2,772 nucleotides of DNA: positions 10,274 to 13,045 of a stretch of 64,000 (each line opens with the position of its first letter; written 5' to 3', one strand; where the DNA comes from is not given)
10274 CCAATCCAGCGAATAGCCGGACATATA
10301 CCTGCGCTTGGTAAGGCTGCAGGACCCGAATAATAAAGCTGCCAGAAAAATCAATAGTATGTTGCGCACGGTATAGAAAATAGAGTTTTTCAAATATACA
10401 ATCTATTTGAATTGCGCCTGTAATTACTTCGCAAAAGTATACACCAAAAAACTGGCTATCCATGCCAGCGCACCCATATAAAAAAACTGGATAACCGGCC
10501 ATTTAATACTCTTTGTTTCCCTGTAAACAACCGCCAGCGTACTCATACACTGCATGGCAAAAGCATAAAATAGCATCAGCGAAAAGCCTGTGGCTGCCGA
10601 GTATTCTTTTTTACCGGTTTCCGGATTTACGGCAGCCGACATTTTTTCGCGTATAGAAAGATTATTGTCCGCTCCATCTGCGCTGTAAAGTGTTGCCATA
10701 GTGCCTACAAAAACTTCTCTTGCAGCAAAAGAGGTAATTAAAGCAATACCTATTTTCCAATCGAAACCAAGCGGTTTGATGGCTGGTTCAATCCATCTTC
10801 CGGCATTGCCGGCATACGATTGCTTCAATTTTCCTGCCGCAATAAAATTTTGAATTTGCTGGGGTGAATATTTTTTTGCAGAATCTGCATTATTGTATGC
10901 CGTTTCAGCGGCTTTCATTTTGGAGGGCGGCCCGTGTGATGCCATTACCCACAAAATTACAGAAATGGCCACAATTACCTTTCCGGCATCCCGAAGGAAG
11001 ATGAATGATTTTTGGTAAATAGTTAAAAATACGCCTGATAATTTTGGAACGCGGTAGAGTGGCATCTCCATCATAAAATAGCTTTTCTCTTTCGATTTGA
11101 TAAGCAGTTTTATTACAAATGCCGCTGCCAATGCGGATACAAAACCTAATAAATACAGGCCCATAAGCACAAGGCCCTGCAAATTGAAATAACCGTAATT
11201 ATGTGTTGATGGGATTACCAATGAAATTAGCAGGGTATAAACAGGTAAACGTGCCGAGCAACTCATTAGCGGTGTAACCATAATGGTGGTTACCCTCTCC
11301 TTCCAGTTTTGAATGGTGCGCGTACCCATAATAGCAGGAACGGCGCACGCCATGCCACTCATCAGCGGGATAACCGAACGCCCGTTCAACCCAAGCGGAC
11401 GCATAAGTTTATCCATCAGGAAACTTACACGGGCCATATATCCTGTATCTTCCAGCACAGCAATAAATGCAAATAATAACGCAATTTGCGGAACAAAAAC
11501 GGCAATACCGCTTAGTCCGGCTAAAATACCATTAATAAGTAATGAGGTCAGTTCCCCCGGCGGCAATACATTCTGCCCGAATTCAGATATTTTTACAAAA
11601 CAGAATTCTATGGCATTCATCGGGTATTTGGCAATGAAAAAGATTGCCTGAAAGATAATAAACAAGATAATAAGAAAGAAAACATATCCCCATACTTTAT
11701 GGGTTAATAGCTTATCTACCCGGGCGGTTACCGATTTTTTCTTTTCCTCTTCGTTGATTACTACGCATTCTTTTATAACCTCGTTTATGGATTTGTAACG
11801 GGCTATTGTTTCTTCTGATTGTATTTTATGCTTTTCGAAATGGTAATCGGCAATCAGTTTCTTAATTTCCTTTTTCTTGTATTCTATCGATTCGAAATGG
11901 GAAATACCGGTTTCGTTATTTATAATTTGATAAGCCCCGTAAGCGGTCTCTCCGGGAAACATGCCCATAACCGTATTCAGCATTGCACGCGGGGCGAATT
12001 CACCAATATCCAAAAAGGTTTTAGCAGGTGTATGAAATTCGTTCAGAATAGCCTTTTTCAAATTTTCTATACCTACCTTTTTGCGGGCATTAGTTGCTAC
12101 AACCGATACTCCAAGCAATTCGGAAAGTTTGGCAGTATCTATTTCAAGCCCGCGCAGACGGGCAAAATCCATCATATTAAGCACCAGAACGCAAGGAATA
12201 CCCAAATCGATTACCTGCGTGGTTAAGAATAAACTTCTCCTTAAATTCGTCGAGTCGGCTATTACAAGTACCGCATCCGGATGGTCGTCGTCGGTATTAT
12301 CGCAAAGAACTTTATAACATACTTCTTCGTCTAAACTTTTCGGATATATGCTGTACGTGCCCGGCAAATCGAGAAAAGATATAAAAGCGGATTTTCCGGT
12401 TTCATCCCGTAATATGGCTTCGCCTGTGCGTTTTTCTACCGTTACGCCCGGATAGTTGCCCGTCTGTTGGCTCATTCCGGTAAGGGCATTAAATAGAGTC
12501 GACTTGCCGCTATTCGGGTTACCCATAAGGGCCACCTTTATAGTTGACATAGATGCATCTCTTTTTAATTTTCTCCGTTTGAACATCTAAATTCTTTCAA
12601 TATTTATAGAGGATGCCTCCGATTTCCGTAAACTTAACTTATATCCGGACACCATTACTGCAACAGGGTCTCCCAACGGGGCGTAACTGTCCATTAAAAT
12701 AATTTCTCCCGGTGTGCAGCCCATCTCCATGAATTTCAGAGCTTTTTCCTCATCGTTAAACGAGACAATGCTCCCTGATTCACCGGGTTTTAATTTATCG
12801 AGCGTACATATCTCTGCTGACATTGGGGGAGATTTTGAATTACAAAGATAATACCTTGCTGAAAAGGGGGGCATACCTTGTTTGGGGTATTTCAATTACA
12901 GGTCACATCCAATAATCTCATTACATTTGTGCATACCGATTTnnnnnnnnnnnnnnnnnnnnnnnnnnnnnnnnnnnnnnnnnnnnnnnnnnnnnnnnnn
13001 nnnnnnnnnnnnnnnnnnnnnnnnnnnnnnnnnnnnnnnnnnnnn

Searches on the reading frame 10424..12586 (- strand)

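Call 9: search_protein_families(library=pfam, proteins=[window:10424-12586:-])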
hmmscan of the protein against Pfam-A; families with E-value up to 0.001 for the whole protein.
window:10424-12586:- (720 aa): 4 families
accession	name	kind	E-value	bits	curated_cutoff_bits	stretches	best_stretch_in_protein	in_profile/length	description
PF02421.24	FeoB_N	-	7.7e-54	181.9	27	1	17-180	2-156/156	Ferrous iron transport protein B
PF07670.19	Gate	-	2.7e-41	140.7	29.6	2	363-453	3-100/104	Nucleoside recognition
PF01926.29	MMR_HSR1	-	1.7e-15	57.6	21.9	1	17-137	1-112/113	50S ribosome-binding GTPase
PF07664.17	FeoB_C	-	7.3e-13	48.5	26.6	1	474-526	1-54/54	Ferrous iron transport protein B C terminus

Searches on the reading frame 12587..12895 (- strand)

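Call 9: search_protein_families(library=pfam, proteins=[window:12587-12895:-])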
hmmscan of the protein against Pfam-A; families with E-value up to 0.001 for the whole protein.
window:12587-12895:- (102 aa): 1 family
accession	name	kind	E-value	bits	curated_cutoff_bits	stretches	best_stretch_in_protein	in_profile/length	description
PF04023.20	FeoA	-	1.2e-17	64.2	23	1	31-100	2-73/74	FeoA domain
